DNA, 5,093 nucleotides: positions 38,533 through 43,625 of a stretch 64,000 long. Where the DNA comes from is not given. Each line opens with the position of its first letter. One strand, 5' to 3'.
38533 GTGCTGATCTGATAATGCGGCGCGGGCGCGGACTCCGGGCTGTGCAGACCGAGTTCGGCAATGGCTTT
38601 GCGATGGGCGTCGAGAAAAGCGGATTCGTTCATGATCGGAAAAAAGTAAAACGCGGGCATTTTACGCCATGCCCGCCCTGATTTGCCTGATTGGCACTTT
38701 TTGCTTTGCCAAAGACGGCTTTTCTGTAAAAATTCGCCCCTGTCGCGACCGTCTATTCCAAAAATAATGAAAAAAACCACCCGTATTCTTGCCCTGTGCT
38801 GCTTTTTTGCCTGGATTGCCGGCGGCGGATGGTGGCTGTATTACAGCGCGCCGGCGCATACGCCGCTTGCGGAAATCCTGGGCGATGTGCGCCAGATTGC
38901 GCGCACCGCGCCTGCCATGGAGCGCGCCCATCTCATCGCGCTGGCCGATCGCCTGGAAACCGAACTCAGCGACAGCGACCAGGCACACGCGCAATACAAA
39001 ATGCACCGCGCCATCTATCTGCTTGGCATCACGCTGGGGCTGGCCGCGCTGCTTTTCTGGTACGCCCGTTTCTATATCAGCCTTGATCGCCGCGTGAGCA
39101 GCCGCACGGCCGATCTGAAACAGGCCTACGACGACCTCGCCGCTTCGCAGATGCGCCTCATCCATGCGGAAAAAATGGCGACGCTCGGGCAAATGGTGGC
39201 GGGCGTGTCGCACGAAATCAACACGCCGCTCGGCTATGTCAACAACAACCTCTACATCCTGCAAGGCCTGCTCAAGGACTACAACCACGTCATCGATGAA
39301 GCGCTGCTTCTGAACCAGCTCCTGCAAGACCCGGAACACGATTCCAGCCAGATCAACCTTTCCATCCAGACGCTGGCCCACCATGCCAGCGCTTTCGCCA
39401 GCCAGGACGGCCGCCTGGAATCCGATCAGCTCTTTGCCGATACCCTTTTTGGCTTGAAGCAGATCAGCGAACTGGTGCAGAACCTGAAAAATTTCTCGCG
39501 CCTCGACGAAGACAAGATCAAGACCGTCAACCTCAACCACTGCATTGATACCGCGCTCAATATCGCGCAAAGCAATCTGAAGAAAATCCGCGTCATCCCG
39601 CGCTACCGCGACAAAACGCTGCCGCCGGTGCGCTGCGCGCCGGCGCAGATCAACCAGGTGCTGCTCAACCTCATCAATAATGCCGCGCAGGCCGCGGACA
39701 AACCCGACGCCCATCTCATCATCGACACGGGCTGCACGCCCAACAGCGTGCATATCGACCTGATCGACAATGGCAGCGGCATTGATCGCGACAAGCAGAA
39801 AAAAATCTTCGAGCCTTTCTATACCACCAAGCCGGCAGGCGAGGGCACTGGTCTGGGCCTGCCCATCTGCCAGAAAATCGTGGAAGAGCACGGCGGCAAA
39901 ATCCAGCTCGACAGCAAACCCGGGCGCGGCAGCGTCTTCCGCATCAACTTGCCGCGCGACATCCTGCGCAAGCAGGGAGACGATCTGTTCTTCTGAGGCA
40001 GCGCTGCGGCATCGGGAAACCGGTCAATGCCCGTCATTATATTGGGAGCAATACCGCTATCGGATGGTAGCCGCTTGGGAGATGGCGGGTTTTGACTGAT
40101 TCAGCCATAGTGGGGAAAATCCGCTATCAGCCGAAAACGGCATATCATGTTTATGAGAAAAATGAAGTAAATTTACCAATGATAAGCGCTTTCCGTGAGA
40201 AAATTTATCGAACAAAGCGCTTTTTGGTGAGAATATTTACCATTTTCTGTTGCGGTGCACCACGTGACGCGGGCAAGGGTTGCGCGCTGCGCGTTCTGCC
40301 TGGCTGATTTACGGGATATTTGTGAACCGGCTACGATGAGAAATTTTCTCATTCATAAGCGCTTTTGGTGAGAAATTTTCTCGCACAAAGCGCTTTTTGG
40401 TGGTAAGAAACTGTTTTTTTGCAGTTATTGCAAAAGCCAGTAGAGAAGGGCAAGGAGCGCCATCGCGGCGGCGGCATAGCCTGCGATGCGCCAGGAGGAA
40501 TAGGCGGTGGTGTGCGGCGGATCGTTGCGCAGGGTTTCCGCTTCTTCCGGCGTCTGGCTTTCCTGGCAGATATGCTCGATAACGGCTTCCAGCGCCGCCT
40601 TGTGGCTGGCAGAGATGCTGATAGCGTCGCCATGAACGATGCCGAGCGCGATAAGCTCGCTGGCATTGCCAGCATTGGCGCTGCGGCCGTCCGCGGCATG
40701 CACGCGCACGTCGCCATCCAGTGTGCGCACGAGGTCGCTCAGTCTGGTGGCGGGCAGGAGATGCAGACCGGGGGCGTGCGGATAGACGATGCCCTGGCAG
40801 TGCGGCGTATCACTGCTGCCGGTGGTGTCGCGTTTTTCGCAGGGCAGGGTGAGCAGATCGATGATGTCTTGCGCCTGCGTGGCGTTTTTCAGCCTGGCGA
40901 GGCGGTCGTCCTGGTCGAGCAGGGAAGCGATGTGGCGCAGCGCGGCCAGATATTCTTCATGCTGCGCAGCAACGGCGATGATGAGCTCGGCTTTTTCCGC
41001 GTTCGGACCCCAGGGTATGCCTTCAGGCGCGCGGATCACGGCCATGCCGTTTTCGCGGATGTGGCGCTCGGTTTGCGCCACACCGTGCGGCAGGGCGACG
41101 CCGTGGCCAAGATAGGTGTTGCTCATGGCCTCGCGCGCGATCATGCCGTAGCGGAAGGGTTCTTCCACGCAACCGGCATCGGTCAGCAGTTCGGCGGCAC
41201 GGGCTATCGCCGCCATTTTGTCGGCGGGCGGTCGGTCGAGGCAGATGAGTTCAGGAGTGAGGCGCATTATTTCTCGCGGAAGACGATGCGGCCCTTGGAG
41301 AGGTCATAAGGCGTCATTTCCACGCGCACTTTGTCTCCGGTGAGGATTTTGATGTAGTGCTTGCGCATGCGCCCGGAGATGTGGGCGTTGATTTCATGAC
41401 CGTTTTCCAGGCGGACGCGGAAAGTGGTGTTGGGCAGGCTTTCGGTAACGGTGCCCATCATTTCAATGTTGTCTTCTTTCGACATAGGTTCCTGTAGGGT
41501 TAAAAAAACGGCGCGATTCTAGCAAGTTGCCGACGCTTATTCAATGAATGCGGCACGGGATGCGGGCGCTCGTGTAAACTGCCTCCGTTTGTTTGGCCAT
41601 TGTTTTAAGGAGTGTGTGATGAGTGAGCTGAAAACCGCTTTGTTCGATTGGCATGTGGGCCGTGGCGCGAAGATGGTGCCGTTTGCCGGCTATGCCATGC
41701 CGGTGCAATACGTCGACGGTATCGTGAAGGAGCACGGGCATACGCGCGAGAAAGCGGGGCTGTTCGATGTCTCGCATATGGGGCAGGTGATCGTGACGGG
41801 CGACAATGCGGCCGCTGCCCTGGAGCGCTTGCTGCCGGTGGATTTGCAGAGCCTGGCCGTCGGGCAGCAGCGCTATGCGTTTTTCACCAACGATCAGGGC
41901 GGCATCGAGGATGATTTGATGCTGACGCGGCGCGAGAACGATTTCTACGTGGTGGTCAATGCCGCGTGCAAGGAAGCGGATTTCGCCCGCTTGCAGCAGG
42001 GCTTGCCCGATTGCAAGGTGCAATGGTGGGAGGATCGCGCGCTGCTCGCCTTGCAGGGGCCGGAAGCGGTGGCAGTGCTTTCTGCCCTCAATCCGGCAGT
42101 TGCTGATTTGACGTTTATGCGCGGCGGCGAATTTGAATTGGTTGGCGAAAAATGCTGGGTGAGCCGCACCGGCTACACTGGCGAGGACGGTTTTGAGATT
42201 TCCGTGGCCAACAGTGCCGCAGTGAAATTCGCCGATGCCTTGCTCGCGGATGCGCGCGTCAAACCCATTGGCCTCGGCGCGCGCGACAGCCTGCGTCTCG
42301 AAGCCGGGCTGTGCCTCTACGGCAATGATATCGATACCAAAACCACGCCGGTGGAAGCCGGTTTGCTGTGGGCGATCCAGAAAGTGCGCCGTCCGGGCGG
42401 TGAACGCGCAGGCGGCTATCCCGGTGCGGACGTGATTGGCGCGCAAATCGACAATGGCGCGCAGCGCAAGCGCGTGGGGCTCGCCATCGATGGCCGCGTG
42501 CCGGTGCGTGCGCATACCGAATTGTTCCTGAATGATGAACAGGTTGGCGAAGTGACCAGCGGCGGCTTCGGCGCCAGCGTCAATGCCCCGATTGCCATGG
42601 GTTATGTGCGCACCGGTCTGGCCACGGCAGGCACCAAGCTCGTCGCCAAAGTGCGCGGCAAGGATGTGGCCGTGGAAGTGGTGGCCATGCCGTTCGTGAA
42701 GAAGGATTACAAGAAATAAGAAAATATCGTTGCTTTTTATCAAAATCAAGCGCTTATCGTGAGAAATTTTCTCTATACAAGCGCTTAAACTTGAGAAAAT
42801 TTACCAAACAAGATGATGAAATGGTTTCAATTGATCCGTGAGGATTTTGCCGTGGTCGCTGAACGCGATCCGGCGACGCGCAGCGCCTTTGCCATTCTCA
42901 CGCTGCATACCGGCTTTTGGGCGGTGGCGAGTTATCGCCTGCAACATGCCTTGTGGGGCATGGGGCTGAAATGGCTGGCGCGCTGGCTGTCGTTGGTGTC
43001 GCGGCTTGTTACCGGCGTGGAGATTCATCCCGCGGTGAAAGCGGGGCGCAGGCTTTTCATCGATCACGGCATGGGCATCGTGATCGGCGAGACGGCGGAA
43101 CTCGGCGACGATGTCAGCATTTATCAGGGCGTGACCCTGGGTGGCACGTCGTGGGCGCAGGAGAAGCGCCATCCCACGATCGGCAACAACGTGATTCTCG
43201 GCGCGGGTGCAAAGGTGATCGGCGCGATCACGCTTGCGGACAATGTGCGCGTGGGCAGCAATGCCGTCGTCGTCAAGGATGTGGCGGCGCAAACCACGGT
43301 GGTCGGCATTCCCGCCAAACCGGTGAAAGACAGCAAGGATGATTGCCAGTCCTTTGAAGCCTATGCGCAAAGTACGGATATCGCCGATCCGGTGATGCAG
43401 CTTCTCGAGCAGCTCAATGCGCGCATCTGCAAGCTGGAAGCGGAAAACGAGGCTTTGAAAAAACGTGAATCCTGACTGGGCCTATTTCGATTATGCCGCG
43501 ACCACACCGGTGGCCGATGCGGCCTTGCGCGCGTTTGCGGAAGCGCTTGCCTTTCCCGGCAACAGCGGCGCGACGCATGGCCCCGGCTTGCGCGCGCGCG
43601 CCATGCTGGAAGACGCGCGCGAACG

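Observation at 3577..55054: Uncatalogued, extremely dense family of AT-rich palindromic-unit MITE-like elements (21 copies in 64 kb)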

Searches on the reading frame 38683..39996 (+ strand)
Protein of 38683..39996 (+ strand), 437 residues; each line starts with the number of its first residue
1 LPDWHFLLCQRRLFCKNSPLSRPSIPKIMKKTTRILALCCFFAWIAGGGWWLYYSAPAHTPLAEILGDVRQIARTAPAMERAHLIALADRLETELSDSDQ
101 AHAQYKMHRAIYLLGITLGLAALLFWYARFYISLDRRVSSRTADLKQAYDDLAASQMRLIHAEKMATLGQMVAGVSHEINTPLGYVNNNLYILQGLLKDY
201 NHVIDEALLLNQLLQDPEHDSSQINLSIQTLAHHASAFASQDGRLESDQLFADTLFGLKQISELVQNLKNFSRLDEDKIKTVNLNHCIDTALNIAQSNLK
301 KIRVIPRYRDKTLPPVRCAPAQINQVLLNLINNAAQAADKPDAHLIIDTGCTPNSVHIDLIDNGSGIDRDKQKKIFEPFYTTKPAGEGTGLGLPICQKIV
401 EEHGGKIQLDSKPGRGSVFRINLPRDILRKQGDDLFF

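Call 29: search_protein_families(library=pfam, max_evalue=0.00001, proteins=[window:38683-39996:+])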
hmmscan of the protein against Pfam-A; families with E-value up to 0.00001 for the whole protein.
window:38683-39996:+ (437 aa): 3 families
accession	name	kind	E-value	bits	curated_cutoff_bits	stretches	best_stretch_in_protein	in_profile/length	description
PF02518.31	HATPase_c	-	1.9e-27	96.3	26.4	1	320-426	3-110/111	Histidine kinase-, DNA gyrase B-, and HSP90-like ATPase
PF14501.12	HATPase_c_5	-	2.7e-06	27.7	22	0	322-412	5-91/102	GHKL domain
PF00512.31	HisKA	-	6.4e-06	26.6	26.9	0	168-195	2-29/66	His Kinase A (phospho-acceptor) domain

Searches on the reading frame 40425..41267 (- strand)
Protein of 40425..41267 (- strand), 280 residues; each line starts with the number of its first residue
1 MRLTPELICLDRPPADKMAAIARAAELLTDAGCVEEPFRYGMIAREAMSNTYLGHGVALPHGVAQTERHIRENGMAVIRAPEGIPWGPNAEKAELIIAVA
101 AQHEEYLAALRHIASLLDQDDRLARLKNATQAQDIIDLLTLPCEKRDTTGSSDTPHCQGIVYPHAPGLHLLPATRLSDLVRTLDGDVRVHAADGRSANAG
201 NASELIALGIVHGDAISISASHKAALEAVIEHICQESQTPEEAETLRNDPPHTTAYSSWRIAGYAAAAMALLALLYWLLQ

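Call 31: search_protein_families(library=pfam, max_evalue=0.00001, proteins=[window:40425-41267:-])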
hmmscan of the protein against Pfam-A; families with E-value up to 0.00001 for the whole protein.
window:40425-41267:- (280 aa): 2 families
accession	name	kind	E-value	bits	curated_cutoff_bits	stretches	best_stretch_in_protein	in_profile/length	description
PF00359.27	PTS_EIIA_2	-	1e-27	97.3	27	1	3-139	3-141/144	Phosphoenolpyruvate-dependent sugar phosphotransferase system, EIIA 2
PF00381.24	PTS-HPr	-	2.8e-09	37.3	23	1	165-229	10-72/81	PTS HPr component phosphorylation site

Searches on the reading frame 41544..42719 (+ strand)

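Call 31: search_protein_families(library=pfam, max_evalue=0.00001, proteins=[window:41544-42719:+])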
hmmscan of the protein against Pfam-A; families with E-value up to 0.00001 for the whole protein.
window:41544-42719:+ (391 aa): 2 families
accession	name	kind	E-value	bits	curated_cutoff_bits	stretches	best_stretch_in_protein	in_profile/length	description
PF01571.26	GCV_T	-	8.6e-88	294.3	25.6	1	33-277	1-255/255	Aminomethyltransferase folate-binding domain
PF08669.17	GCV_T_C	-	3.5e-22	78.5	25.9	1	308-386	1-80/80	Glycine cleavage T-protein C-terminal barrel domain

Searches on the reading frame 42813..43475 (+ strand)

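Call 31: search_protein_families(library=pfam, max_evalue=0.00001, proteins=[window:42813-43475:+])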
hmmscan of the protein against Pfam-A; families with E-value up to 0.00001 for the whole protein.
window:42813-43475:+ (220 aa): 1 family
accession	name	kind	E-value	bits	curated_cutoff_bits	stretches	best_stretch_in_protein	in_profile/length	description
PF00132.30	Hexapep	-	4.6e-09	36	27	1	120-153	1-34/36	Bacterial transferase hexapeptide (six repeats)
